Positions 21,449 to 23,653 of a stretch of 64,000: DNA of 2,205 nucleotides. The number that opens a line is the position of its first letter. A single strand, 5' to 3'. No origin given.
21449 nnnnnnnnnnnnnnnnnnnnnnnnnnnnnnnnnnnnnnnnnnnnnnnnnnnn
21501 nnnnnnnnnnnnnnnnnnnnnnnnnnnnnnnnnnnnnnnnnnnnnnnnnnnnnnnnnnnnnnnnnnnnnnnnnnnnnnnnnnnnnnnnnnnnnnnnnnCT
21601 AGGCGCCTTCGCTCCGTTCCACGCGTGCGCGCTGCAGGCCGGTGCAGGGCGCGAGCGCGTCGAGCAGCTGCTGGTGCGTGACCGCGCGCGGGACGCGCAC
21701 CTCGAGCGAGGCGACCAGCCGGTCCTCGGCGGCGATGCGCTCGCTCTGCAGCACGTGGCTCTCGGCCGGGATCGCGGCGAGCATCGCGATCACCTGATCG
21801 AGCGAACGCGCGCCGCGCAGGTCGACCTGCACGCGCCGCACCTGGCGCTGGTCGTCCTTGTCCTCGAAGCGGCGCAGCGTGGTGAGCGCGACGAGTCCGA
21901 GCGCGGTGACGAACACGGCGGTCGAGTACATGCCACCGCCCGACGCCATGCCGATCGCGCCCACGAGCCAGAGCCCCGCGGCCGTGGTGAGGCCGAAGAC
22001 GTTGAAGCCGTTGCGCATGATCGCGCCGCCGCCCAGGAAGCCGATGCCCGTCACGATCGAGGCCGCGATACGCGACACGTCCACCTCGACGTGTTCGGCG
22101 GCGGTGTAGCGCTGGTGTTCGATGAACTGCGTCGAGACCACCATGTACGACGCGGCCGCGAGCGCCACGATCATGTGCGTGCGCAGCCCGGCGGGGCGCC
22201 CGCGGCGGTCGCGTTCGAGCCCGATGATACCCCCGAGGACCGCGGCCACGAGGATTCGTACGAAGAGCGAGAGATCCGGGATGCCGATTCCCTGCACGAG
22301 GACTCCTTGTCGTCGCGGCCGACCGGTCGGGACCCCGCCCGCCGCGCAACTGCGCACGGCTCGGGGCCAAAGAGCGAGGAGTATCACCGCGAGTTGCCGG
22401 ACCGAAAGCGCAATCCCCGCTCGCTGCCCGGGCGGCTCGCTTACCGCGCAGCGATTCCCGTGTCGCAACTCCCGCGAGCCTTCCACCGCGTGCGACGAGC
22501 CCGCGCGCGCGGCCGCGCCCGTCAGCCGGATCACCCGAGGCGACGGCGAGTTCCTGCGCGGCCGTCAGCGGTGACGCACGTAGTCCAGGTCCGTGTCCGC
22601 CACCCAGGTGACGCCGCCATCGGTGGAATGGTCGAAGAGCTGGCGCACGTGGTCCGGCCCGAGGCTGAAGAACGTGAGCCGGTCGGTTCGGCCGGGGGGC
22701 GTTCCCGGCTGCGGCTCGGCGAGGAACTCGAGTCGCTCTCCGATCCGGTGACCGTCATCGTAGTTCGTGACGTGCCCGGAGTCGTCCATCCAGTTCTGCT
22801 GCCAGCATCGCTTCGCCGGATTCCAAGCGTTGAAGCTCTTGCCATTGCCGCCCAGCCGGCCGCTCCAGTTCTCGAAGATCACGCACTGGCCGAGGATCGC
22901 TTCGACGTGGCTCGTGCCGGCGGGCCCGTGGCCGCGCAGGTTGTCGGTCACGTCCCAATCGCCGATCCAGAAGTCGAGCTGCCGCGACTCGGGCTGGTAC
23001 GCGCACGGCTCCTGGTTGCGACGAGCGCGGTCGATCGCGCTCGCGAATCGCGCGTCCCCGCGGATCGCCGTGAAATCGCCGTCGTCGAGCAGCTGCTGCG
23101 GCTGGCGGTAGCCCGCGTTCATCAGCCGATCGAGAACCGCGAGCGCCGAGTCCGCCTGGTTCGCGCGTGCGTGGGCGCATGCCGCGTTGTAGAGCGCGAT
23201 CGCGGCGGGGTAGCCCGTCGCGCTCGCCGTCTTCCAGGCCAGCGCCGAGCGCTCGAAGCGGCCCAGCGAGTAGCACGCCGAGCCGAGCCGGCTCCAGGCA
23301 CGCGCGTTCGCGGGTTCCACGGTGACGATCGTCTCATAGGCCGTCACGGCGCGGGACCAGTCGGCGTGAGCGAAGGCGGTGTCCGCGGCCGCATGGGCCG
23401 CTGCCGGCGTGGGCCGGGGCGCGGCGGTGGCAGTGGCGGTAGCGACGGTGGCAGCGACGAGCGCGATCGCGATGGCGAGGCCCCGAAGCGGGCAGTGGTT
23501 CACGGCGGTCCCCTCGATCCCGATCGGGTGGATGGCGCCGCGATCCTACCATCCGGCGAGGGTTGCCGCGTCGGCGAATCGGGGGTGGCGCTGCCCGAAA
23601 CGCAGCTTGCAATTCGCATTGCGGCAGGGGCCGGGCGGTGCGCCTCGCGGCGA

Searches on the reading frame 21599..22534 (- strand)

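Call 51: search_protein_families(library=pfam, proteins=[window:21599-22534:-], max_evalue=0.001)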
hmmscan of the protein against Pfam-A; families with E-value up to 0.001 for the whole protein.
window:21599-22534:- (311 aa): 1 family
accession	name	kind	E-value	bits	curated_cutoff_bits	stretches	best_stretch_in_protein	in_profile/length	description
PF02308.21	MgtC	-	9.5e-37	126.5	31.4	1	94-225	1-120/121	MgtC family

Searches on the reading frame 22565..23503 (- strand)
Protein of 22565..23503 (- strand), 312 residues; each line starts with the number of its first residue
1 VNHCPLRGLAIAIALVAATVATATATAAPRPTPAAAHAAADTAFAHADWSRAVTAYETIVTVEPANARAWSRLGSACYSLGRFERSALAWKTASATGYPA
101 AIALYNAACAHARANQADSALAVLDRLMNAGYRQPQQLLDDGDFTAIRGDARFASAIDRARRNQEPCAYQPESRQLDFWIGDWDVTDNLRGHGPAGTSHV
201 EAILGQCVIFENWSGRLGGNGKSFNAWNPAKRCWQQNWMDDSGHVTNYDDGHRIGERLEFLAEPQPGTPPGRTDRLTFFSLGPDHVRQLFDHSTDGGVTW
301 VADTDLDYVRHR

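Call 51: search_protein_families(library=pfam, proteins=[window:22565-23503:-], max_evalue=0.001)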
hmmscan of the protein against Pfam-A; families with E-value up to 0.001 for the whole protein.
window:22565-23503:- (312 aa): 5 families
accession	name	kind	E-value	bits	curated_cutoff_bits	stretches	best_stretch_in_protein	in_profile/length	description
PF13432.12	TPR_16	-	1.4e-08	35.4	32.7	1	38-90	2-53/65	Tetratricopeptide repeat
PF07719.23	TPR_2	-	4.7e-06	26.8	27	0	67-93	1-27/34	Tetratricopeptide repeat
PF14559.12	TPR_19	-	5.2e-06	27.1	25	0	44-85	2-43/68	Tetratricopeptide repeat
PF13371.12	TPR_9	-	9.4e-05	22.8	35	0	45-86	7-48/73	Tetratricopeptide repeat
PF13414.12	TPR_11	-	0.00011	22.2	26.8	0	49-81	10-42/42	TPR repeat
